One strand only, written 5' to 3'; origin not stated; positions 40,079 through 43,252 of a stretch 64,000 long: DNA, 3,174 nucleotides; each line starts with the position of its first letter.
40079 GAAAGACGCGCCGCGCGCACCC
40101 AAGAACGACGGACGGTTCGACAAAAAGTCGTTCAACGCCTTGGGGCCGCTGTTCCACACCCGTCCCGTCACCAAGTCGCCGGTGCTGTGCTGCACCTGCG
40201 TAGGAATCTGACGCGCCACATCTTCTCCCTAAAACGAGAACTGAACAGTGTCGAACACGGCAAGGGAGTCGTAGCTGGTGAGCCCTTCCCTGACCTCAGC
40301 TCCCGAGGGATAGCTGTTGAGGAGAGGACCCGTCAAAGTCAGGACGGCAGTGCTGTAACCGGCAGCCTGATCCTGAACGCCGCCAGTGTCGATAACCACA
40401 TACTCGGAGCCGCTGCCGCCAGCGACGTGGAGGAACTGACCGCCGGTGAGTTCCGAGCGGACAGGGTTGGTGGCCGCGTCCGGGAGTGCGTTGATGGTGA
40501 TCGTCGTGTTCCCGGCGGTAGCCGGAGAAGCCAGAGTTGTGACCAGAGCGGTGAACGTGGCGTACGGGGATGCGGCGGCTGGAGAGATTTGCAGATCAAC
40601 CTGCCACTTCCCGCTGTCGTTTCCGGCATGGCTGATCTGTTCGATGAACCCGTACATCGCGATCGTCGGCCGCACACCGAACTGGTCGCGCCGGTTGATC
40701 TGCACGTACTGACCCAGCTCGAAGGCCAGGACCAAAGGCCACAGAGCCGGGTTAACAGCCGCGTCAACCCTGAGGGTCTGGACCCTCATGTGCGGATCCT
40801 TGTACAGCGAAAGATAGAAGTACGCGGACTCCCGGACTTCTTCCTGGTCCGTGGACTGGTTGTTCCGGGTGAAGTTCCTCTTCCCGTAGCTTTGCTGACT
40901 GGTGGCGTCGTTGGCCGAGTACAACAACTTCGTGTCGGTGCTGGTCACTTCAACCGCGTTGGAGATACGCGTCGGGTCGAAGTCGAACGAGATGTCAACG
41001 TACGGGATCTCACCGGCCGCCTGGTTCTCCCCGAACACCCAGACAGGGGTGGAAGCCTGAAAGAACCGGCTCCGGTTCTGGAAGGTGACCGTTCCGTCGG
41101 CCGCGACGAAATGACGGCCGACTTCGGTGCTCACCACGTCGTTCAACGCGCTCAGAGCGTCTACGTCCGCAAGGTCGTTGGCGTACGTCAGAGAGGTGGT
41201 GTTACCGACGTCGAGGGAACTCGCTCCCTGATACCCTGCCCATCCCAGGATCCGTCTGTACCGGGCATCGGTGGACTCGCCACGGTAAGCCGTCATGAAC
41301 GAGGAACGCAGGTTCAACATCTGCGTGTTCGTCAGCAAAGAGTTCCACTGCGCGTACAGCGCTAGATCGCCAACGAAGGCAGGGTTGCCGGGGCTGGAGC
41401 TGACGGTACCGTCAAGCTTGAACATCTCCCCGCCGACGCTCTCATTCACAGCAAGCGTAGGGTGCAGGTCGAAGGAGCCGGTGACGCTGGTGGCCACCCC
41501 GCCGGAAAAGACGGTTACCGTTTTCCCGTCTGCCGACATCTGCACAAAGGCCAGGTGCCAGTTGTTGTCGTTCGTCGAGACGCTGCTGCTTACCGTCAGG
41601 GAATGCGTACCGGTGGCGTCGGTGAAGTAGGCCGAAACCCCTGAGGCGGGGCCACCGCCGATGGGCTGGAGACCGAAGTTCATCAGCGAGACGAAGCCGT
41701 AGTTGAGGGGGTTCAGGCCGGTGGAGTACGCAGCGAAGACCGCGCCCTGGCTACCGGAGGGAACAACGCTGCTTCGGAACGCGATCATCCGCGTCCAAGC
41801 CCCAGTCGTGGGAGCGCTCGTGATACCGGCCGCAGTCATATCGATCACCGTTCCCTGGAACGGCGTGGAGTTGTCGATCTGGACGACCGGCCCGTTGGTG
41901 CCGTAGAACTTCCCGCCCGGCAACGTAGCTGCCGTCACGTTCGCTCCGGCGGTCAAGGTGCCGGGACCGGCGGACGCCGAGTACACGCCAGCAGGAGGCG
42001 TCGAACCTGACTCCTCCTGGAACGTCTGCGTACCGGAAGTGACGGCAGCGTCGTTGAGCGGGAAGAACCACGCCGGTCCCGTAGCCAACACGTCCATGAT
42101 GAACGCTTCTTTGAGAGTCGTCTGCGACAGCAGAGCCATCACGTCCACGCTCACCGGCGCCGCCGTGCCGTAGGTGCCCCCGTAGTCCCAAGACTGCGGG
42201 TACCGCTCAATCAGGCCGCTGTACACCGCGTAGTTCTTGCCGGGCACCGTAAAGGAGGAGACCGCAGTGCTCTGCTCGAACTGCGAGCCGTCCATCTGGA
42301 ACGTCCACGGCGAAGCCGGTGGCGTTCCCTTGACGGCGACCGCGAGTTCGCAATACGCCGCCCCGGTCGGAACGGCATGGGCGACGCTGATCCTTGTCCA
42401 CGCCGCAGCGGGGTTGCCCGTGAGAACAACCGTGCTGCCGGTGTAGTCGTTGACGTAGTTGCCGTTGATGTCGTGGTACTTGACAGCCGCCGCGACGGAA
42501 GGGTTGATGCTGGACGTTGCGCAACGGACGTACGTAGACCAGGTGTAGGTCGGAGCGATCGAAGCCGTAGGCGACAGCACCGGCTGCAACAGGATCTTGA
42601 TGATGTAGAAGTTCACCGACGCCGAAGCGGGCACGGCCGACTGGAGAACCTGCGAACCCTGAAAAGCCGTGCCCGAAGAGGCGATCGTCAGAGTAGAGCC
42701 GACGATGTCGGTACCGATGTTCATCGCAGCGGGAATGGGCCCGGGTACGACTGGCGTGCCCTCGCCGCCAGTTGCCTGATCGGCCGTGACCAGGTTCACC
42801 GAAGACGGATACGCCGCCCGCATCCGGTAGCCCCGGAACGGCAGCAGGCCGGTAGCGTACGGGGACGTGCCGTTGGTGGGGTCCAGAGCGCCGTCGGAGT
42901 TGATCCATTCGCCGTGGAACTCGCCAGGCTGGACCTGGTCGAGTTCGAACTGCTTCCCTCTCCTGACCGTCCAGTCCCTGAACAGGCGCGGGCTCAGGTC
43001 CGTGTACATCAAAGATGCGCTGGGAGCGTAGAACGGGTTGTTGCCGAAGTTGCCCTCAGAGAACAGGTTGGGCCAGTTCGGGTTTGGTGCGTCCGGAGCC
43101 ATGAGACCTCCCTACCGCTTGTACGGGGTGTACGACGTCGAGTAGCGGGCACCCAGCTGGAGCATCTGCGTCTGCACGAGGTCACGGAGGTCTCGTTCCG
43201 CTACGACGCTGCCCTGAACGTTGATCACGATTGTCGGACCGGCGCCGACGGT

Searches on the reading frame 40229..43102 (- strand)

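Call 9: search_protein_families(library=phrogs, proteins=[window:40229-43102:-], max_evalue=0.001)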
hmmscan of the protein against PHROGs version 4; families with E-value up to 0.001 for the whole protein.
window:40229-43102:- (957 aa): 1 family
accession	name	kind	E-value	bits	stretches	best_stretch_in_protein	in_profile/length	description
phrog_5313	-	unknown function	1.1e-46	160.5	1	41-871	170-983/1052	-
